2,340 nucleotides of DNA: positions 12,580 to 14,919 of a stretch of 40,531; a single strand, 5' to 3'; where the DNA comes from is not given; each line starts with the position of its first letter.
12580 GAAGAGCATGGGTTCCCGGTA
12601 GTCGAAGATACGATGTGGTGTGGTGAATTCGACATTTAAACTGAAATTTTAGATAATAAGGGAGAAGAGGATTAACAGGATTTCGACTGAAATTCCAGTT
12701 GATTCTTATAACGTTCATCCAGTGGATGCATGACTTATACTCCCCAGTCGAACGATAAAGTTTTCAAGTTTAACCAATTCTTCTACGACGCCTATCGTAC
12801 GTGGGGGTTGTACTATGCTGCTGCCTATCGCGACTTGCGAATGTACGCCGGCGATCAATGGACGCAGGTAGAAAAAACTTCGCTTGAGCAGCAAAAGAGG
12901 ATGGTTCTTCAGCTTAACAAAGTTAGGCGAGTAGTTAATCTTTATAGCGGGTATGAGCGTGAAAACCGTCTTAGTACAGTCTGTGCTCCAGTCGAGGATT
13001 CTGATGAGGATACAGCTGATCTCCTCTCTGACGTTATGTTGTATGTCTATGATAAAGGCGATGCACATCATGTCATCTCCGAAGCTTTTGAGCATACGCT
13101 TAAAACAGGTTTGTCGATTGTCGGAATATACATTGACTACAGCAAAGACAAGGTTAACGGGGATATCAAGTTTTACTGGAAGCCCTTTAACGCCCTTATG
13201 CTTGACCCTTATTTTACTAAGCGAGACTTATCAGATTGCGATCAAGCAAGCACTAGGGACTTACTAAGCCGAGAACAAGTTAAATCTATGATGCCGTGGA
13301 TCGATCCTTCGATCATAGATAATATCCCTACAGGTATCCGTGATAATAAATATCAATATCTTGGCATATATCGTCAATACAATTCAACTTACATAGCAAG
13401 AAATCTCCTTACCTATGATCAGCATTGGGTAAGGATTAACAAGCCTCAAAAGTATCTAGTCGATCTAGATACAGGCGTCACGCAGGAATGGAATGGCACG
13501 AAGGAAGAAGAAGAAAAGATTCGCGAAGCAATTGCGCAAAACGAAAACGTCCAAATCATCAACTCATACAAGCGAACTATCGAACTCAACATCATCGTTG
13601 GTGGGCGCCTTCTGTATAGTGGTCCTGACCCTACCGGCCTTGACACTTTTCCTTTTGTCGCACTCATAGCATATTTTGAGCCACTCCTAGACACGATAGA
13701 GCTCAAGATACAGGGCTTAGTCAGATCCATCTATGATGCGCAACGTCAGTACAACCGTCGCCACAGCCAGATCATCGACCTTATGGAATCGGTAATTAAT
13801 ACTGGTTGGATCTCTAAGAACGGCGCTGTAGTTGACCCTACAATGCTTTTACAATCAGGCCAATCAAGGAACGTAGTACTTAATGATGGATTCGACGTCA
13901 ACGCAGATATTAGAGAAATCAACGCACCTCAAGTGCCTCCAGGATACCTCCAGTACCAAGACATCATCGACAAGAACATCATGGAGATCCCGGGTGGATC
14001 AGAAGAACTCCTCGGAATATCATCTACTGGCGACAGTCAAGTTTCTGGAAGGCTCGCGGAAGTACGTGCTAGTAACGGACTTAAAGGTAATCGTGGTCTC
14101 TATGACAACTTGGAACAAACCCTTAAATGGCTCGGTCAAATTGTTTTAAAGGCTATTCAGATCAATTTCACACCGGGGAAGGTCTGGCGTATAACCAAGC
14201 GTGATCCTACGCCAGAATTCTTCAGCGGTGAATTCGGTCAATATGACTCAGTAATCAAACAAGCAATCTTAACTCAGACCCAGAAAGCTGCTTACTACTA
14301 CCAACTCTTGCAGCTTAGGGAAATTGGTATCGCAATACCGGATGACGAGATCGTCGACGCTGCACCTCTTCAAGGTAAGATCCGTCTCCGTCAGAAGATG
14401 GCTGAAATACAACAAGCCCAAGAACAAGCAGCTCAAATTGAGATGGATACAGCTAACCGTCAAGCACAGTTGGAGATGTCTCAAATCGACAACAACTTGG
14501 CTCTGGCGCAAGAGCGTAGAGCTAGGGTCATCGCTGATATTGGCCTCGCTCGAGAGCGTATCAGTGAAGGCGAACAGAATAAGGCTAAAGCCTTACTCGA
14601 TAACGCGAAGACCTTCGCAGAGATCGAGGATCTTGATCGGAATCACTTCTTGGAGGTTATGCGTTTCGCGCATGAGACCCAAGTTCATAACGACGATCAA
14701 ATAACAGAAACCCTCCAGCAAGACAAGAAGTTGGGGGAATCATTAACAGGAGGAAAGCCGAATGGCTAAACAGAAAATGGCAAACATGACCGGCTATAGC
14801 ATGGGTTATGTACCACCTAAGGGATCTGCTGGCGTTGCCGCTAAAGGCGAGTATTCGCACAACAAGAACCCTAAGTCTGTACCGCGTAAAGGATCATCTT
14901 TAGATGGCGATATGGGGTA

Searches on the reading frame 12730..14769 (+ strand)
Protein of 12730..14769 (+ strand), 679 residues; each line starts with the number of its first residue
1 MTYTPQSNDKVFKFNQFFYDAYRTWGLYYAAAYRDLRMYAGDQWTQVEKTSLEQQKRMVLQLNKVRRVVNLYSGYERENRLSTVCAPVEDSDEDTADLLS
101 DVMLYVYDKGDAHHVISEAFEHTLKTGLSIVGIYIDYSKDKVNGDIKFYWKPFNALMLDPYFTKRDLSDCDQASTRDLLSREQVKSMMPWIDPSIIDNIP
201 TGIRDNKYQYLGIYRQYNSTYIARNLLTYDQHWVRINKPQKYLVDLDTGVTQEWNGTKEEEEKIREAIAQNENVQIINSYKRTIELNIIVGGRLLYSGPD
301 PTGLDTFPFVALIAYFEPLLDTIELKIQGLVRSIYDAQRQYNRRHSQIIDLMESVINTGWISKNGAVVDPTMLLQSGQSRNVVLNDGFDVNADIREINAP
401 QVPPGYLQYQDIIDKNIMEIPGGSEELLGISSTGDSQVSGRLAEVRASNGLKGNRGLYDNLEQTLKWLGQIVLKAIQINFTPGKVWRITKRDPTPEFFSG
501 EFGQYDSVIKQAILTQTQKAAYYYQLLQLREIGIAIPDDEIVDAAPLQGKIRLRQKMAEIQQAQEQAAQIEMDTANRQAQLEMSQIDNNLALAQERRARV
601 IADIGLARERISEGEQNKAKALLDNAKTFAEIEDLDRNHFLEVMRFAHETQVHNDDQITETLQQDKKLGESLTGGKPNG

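Call 27: search_dna_similar(query=window:12730-14769:+, collection=phages, mode=protein, max_rows=25)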
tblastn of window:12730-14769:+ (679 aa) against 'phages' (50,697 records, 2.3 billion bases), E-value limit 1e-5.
Records with a match: 27; places in all: 27; records where one place covers at least 80% of the query: 0.
Best place of each record, by identity: <60% 27.
By first word of the organism name: Pseudomonas 8; Klebsiella 6; Erwinia 5; Ochrobactrum 2; Vibrio 2; Microcystis 1; Caudoviricetes 1; Aeromonas 1; Pseudanabaena 1.
By host as written in the record: Pseudomonas aeruginosa 4; - 3; Klebsiella pneumoniae NI9 3; Ochrobactrum intermedium 2; Erwinia amylovora 2; Erwinia pyrifoliae 2; Klebsiella pneumoniae 51503 2; Vibrio vulnificus 2; and 7 more.
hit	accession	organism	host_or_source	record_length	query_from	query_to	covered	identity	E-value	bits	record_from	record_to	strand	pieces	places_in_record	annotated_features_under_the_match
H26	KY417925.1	Ochrobactrum phage POI1126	Ochrobactrum intermedium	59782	38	529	72%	21.3%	9e-8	62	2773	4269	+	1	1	portal protein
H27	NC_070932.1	Ochrobactrum phage POI1126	Ochrobactrum intermedium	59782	38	529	72%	21.3%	9e-8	62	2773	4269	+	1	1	portal protein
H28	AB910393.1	Pseudomonas phage KPP25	Pseudomonas aeruginosa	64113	274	658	57%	25.1%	3e-10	70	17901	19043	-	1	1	structural protein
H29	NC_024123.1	Pseudomonas phage KPP25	Pseudomonas aeruginosa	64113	274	658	57%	25.1%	3e-10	70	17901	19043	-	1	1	portal protein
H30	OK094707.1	Pseudomonas phage YMC17/07/R4900a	Pseudomonas aeruginosa YMC17/07/R4900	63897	274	658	57%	24.8%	7e-10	69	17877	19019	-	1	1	hypothetical protein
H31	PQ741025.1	Pseudomonas phage CRPAP1904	Pseudomonas aeruginosa CRPA190 ...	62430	274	658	57%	24.6%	2e-10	71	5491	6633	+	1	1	portal protein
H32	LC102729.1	Pseudomonas phage phiR18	-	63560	274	658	57%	24.6%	2e-10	70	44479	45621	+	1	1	hypothetical protein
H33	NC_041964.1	Pseudomonas phage phiR18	-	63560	274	658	57%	24.6%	2e-10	70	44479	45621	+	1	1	portal protein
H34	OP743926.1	Erwinia phage Stean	Erwinia amylovora 1/79Sm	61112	99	498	59%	23.0%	2e-8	64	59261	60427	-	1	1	putative portal protein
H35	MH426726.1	Erwinia phage Pavtok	Erwinia amylovora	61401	99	498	59%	22.7%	7e-8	62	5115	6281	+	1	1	hypothetical protein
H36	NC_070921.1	Erwinia phage Pavtok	Erwinia amylovora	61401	99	498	59%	22.7%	7e-8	62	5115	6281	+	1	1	portal protein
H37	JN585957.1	Erwinia phage PEp14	Erwinia pyrifoliae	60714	102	498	58%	22.4%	5e-7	59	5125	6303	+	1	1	putative portal protein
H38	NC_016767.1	Erwinia phage PEp14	Erwinia pyrifoliae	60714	102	498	58%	22.4%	5e-7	59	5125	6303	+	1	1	portal protein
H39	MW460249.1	Pseudomonas phage Itty13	Pseudomonas aeruginosa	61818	117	499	56%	22.1%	2e-6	57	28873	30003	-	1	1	hypothetical protein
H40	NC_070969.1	Pseudomonas phage Itty13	Pseudomonas aeruginosa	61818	117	499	56%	22.1%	2e-6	57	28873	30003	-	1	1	portal protein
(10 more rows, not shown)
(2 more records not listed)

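Call 67: find_related_loci(query=window:12730-14769:+, collection=genome_contigs, flank=10000)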
Query window:12730-14769:+ (679 aa) in genome_contigs; peptide patterns used: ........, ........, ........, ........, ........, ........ (x = any residue, [..] = any of these).
101 stretches matched a pattern; 1 encode a relative of the query (tblastn E <= 1e-3); 1 distinct loci.
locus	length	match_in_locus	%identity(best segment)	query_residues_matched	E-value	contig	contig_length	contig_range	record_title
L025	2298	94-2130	80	1-679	0e+0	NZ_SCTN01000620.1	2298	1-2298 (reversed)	MAG: Aquabacterium sp. isolate FW301_bin.9 FW301_bin.9-10030, whole genome shotgun sequence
